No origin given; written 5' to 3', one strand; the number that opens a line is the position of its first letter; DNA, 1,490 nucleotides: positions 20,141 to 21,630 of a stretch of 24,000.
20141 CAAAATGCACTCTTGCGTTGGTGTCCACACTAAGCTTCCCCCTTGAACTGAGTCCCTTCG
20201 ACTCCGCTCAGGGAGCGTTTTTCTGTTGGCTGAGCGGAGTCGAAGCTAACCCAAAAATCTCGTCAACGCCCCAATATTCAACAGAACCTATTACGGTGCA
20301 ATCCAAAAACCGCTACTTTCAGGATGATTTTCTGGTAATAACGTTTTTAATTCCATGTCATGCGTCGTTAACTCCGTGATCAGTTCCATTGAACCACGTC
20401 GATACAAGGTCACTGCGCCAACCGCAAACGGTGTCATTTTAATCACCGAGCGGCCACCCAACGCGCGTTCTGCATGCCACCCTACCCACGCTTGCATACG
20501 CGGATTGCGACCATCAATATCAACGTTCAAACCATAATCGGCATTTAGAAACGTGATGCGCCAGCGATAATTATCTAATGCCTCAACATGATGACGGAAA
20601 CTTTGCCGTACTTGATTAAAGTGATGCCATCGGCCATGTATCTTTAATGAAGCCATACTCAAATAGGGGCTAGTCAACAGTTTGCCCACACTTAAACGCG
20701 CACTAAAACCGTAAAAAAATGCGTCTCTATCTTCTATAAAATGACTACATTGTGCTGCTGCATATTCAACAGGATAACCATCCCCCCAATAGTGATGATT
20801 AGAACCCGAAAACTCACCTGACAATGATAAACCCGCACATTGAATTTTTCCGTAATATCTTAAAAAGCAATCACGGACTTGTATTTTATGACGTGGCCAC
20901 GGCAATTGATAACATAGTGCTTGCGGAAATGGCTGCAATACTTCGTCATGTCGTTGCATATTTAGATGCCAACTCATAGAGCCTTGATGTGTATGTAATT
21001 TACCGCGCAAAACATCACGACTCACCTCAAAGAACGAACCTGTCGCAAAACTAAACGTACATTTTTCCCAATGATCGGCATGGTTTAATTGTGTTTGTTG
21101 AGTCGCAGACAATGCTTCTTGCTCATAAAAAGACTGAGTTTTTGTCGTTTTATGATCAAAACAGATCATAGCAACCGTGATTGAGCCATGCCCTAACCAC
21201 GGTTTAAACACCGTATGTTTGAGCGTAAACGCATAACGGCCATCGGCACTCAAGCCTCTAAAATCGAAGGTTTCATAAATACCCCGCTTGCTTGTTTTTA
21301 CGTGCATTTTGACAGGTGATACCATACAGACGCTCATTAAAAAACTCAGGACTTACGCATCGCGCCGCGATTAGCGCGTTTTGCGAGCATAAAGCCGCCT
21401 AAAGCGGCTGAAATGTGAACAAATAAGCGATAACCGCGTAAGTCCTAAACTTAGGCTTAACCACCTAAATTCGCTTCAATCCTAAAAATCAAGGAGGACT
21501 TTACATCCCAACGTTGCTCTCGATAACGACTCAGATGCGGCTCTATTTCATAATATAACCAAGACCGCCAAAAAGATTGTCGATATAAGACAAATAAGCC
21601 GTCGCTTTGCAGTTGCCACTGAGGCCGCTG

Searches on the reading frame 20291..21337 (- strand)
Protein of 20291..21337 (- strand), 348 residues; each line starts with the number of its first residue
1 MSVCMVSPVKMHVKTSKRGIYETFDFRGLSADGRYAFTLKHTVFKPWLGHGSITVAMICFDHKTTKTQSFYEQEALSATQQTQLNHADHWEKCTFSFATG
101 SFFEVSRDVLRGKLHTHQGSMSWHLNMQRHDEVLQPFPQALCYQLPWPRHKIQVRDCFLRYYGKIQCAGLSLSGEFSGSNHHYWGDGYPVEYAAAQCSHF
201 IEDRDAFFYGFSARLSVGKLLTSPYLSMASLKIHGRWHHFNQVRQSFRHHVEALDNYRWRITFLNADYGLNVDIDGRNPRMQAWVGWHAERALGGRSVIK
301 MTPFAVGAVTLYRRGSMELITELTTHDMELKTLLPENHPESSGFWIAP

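Call 46: find_encoding_contigs(protein=window:20291-21337:-, flank=3000, max_places=10)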
Protein window:20291-21337:- (348 aa): 1 contig read that carries it; 1 place shown.
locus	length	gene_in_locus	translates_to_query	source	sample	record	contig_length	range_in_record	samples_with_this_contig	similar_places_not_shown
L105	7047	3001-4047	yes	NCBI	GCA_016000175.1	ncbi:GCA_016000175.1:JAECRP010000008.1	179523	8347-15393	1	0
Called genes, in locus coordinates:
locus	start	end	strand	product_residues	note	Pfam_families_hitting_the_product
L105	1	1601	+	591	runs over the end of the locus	PF02771:Acyl-CoA_dh_N, PF02770:Acyl-CoA_dh_M, PF00441:Acyl-CoA_dh_1, PF22924:ACOX_C_alpha1, PF08028:Acyl-CoA_dh_2 (weak), PF12806:Acyl-CoA_dh_C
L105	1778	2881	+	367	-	-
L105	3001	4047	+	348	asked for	-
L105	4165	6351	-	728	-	PF00512:HisKA, PF02518:HATPase_c, PF00072:Response_reg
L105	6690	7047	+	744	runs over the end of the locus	PF05226:CHASE2, PF00211:Guanylate_cyc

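Call 65: find_related_loci(query=window:20291-21337:-, collection=metagenome_contigs, flank=2500)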
Query window:20291-21337:- (348 aa) in metagenome_contigs; peptide patterns used: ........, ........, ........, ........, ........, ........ (x = any residue, [..] = any of these).
11 stretches matched a pattern; 3 encode a relative of the query (tblastn E <= 1e-3); 3 distinct loci.
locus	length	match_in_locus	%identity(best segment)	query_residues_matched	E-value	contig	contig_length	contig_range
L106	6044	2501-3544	93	1-348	0e+0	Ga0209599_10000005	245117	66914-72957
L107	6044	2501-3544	93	1-348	0e+0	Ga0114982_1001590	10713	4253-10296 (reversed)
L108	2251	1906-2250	94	1-115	7e-73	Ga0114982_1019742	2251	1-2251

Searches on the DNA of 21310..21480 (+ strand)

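Call 34: search_dna_similar(query=window:21348-21446:+, collection=phages, mode=distant, max_evalue=1)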
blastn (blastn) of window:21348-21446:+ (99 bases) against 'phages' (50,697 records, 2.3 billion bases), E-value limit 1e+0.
No match.

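Call 53: search_rna_families(source=window, start=21310, end=21480, threshold=evalue, max_evalue=10, show_alignments=1)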
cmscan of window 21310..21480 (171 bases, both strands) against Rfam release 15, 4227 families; matches with E-value up to 10: 4.
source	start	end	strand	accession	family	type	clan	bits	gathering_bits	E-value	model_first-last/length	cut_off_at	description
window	21348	21446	+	RF01699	Clostridiales-1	Gene; sRNA;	-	16.4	48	0.15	1-166/166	no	Clostridiales-1 RNA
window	21389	21444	-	RF00078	MicA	Gene; sRNA;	-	13.8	41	7.4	1-75/75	no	MicA sRNA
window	21312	21354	+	RF00522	PreQ1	Cis-reg; riboswitch;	-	13.1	39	2.2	1-45/45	no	PreQ1 (pre queuosine) riboswitch aptamer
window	21385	21409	+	RF01394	isrK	Gene; sRNA;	-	9.2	50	9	48-72/77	no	isrK Hfq binding RNA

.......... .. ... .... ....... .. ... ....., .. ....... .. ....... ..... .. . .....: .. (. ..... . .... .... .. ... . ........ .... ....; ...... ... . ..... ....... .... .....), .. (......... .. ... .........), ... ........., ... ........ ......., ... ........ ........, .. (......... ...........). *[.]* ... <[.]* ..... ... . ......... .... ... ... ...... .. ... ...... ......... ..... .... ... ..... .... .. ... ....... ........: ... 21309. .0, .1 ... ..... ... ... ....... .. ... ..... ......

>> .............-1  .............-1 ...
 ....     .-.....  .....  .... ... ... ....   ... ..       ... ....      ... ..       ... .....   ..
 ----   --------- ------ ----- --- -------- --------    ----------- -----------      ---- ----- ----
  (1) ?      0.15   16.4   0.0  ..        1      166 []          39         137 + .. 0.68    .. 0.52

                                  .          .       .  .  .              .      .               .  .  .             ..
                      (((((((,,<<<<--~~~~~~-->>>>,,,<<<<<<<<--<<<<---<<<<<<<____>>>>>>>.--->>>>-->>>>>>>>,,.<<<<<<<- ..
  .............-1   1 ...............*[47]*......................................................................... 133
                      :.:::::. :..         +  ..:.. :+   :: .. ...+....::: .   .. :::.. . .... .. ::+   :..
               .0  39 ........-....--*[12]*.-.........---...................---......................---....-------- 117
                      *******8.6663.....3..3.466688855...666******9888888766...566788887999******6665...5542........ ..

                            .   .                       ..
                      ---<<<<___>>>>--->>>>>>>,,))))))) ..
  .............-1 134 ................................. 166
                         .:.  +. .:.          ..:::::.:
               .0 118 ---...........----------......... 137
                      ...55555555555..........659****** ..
